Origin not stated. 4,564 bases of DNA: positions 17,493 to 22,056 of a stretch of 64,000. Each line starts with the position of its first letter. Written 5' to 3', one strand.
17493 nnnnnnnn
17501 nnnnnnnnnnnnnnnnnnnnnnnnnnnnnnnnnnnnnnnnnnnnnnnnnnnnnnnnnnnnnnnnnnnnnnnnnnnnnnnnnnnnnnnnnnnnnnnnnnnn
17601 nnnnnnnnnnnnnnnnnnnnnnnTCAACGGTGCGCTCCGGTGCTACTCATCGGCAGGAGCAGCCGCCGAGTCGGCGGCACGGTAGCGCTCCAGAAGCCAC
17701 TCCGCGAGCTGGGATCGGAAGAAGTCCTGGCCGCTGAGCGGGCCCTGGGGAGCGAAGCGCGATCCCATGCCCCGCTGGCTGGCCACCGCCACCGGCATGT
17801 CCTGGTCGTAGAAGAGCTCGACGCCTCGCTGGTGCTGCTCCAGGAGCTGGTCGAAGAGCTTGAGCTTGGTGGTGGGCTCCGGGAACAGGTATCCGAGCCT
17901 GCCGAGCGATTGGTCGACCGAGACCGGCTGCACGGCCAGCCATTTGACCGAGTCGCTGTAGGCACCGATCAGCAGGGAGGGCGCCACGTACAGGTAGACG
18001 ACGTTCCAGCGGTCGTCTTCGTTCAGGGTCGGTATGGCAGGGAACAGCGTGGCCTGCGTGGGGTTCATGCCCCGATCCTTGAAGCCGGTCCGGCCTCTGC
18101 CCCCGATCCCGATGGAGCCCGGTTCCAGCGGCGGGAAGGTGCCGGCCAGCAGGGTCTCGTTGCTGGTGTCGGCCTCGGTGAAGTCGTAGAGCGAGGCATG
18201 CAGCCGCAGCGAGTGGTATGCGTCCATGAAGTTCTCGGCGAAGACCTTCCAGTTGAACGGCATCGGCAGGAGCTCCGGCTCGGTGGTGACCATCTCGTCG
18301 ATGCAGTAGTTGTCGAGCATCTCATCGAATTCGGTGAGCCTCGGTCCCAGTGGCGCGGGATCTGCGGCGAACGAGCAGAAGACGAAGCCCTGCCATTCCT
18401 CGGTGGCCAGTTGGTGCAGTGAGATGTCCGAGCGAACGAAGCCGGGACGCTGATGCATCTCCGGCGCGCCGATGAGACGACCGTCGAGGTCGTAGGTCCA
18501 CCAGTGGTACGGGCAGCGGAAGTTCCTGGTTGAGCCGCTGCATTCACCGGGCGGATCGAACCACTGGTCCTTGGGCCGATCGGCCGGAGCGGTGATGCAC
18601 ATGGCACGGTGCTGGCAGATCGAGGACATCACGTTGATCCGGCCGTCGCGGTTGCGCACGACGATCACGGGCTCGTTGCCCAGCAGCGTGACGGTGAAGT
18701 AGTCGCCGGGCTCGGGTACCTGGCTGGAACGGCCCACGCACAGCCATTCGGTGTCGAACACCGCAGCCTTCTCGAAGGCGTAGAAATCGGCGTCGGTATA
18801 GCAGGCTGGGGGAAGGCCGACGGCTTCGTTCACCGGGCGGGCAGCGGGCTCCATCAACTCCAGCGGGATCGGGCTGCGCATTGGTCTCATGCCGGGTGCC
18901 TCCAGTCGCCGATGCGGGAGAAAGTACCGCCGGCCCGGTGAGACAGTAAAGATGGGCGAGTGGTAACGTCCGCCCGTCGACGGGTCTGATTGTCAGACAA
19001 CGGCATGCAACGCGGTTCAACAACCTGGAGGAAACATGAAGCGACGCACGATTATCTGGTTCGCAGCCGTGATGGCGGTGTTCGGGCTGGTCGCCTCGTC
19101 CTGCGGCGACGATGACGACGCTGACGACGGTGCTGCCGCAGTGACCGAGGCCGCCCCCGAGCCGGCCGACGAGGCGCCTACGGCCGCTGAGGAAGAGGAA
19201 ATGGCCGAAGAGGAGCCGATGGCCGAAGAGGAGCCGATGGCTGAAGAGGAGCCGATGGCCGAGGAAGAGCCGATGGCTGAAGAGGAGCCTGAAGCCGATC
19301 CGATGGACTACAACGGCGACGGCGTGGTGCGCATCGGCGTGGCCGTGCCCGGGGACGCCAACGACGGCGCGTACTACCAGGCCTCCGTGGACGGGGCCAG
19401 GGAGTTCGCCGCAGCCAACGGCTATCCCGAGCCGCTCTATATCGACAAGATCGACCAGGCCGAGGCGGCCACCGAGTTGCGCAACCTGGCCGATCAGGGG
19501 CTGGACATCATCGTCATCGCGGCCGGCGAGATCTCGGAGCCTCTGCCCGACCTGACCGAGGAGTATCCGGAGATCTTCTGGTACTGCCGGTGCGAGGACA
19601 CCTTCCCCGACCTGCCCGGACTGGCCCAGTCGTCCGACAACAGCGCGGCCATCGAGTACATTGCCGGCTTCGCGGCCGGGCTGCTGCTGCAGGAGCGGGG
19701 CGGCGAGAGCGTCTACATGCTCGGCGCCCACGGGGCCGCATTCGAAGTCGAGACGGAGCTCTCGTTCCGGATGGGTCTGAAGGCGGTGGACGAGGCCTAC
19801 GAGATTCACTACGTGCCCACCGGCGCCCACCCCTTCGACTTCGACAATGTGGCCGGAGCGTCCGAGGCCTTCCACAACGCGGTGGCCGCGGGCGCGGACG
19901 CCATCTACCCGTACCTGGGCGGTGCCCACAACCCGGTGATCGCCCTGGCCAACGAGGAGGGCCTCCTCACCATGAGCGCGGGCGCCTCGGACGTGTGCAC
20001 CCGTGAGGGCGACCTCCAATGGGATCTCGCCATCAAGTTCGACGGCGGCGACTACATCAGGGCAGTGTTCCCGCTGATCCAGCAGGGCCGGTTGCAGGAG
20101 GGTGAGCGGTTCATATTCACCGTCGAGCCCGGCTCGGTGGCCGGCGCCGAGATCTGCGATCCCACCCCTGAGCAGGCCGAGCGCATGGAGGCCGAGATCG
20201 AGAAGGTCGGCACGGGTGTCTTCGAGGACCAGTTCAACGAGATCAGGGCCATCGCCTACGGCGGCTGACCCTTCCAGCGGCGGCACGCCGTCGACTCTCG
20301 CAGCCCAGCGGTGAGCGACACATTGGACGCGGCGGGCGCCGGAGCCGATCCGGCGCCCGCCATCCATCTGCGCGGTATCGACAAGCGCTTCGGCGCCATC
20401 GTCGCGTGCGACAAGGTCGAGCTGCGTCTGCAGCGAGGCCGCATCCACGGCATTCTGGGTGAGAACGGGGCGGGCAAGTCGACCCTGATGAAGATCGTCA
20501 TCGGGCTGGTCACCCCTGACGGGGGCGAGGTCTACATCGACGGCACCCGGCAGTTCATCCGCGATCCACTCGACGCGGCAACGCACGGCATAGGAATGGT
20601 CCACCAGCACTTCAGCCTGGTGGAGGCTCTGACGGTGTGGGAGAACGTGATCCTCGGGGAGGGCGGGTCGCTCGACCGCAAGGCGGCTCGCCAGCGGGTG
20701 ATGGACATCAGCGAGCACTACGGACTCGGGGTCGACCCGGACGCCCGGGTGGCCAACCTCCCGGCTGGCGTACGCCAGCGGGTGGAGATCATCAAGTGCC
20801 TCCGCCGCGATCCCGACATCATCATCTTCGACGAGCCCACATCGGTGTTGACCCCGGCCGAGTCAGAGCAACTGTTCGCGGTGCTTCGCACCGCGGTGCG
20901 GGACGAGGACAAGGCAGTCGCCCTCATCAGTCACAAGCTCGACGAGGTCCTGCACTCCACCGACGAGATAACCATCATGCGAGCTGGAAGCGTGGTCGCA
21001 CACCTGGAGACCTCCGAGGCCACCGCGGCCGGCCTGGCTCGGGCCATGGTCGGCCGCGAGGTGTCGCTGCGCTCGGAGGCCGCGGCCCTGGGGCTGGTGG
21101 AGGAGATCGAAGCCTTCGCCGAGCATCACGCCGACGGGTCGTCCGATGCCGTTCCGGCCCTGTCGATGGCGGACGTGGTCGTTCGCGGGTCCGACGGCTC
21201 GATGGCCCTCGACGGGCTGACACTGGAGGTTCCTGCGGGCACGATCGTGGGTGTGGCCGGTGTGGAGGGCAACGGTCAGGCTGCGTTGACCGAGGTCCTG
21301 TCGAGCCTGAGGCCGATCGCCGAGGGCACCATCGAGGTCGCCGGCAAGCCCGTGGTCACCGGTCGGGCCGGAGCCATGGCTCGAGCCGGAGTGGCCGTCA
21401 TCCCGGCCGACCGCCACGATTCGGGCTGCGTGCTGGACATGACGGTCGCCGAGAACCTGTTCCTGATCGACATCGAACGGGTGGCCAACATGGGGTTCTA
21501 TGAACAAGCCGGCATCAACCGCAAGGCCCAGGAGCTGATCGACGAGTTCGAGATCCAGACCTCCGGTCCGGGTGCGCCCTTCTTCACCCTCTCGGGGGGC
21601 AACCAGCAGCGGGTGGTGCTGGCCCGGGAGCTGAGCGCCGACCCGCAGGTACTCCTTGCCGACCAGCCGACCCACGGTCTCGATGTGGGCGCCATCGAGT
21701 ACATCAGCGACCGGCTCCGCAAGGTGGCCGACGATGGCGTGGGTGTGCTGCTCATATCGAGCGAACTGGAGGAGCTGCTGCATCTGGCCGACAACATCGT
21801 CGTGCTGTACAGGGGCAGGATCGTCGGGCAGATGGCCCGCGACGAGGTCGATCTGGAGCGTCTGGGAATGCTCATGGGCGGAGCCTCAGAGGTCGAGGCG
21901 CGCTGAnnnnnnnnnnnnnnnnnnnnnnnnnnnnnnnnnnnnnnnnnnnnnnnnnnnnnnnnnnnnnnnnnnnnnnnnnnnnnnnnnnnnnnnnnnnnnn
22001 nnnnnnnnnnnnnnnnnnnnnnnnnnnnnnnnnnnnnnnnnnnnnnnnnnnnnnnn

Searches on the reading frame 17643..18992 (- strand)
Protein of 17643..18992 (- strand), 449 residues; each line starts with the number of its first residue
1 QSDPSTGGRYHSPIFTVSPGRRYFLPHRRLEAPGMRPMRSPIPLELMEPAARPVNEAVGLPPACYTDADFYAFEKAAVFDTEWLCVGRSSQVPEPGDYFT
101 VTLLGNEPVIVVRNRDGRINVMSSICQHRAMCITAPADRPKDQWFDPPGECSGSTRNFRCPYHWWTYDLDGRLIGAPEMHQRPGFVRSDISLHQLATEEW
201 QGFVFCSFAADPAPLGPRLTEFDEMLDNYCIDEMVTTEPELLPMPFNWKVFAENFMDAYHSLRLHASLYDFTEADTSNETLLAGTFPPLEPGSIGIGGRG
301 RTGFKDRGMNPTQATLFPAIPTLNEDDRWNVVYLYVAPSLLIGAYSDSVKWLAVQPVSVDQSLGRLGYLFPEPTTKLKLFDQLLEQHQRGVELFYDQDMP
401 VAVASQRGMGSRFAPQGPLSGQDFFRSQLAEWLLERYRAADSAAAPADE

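Call 69: search_protein_families(library=pfam, proteins=[window:17643-18992:-], max_evalue=0.00001)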
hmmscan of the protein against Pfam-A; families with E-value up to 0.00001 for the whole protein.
window:17643-18992:- (449 aa): 2 families
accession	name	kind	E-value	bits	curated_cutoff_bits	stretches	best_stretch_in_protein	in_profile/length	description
PF00848.25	Ring_hydroxyl_A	-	2e-18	67.5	24.9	1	240-436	10-205/208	Ring hydroxylating alpha subunit (catalytic domain)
PF00355.32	Rieske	-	9e-16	58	20.3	1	82-181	1-83/88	Rieske [2Fe-2S] domain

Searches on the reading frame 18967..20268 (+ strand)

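Call 69: search_protein_families(library=pfam, proteins=[window:18967-20268:+], max_evalue=0.00001)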
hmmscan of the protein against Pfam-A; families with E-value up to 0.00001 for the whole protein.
window:18967-20268:+ (433 aa): 1 family
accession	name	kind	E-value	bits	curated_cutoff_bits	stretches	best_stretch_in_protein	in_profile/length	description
PF02608.20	Bmp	-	9.1e-13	48.3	24.1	1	121-333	2-207/301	ABC transporter substrate-binding protein PnrA-like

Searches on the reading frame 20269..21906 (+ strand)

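Call 69: search_protein_families(library=pfam, proteins=[window:20269-21906:+], max_evalue=0.00001)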
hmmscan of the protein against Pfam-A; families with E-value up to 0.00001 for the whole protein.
window:20269-21906:+ (545 aa): 1 family
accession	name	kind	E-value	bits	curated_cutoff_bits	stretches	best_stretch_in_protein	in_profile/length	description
PF00005.33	ABC_tran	-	1.1e-48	165.8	25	2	48-192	2-137/137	ABC transporter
